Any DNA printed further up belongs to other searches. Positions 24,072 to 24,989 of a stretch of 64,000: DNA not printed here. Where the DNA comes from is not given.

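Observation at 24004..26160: HAO-family octahaem cytochrome c with a NapC/NirT tetrahaem partner and a coupled small membrane protein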

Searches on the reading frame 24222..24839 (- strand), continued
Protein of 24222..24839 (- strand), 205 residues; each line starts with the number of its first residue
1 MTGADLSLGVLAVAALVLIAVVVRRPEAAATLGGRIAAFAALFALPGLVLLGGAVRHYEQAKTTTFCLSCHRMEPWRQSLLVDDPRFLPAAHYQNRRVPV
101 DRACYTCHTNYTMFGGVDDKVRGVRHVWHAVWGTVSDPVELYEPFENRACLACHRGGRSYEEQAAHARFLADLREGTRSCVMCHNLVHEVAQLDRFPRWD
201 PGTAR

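Call 37: search_protein_families(library=pfam, proteins=[L082:5953-7749:+, L081:4566-4973:+], max_evalue=0.001)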
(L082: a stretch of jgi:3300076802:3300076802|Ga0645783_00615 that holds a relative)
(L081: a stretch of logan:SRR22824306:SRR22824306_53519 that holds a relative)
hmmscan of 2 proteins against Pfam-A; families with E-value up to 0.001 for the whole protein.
L082:5953-7749:+ (598 aa): 0 families

L081:4566-4973:+ (135 aa): 2 families
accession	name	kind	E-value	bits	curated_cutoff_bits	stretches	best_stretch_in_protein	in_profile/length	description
PF13442.11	Cytochrome_CBB3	-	1.4e-06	29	27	1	38-119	3-68/68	Cytochrome C oxidase, cbb3-type, subunit III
PF00034.26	Cytochrom_C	-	4.5e-05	25.1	21.3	1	39-118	2-85/90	Cytochrome c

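Call 46: find_encoding_contigs(protein=P0219, flank=6000, max_places=1)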
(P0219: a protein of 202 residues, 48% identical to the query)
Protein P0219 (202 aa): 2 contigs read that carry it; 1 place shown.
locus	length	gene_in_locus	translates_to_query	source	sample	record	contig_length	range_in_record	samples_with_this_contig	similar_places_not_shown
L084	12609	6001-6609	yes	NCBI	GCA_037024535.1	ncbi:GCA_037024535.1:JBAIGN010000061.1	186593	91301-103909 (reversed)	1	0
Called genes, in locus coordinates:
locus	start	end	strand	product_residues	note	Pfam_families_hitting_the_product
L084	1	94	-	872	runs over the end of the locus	PF04945:YHS, PF24273:TRASH_HVO_1752_C (faint), PF04945:YHS, PF19335:HMBD, PF00122:E1-E2_ATPase, PF00702:Hydrolase, PF08282:Hydrolase_3 (faint)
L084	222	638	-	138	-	-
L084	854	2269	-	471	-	PF07732:Cu-oxidase_3, PF00394:Cu-oxidase (weak), PF07731:Cu-oxidase_2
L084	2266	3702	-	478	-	PF02321:OEP (weak)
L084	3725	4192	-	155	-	PF11604:CusF_Ec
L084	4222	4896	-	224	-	PF00034:Cytochrom_C (weak), PF11604:CusF_Ec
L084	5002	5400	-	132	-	-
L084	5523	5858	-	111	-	PF00034:Cytochrom_C, PF13442:Cytochrome_CBB3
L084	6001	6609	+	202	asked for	PF03264:Cytochrom_NNT, PF14537:Cytochrom_c3_2 (faint), PF14522:Cytochrome_C7 (faint)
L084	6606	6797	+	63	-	-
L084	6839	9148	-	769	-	PF11854:MtrB_PioB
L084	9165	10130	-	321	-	PF14522:Cytochrome_C7 (faint), PF22113:Mtrc-MtrF_II-IV_dom (faint), PF14537:Cytochrom_c3_2 (faint), PF22678:Cytochrom_c_NrfB-like (weak), PF09699:Paired_CXXCH_1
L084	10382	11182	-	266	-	PF01790:LGT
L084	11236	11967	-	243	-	-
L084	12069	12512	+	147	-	PF02580:Tyr_Deacylase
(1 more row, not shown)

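Call 47: find_encoding_contigs(protein=P0186, flank=6000, max_places=1)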
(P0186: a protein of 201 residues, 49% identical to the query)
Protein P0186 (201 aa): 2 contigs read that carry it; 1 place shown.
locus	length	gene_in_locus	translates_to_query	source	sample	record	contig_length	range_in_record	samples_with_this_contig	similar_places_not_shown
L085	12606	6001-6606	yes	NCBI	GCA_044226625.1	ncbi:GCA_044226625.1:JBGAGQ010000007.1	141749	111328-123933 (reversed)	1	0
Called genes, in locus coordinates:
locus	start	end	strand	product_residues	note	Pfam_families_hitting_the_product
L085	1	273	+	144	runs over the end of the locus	PF27742:CTXL_M (faint)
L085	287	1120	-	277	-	-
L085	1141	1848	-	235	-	-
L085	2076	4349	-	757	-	PF11854:MtrB_PioB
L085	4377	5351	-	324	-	PF13435:Cytochrome_C554 (faint), PF22113:Mtrc-MtrF_II-IV_dom (faint), PF14522:Cytochrome_C7 (faint), PF22678:Cytochrom_c_NrfB-like (weak), PF14537:Cytochrom_c3_2 (weak), PF09699:Paired_CXXCH_1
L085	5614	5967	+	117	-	PF00034:Cytochrom_C, PF13442:Cytochrome_CBB3 (weak)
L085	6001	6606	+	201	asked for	PF03264:Cytochrom_NNT, PF22113:Mtrc-MtrF_II-IV_dom (faint), PF09699:Paired_CXXCH_1 (faint)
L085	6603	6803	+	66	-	-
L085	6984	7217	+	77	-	-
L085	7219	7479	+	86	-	PF15731:MqsA_antitoxin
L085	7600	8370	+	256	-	PF00142:Fer4_NifH (faint), PF01656:CbiA, PF02374:ArsA_ATPase (weak), PF06564:CBP_BcsQ, PF09140:MipZ, PF10609:ParA, PF13614:AAA_31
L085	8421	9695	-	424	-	PF00999:Na_H_Exchanger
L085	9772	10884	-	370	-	PF11199:DUF2891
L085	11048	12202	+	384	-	PF11138:DUF2911, PF07719:TPR_2 (faint)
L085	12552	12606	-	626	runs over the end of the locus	PF00535:Glycos_transf_2, PF13641:Glyco_tranf_2_3, PF13692:Glyco_trans_1_4, PF00534:Glycos_transf_1, PF13524:Glyco_trans_1_2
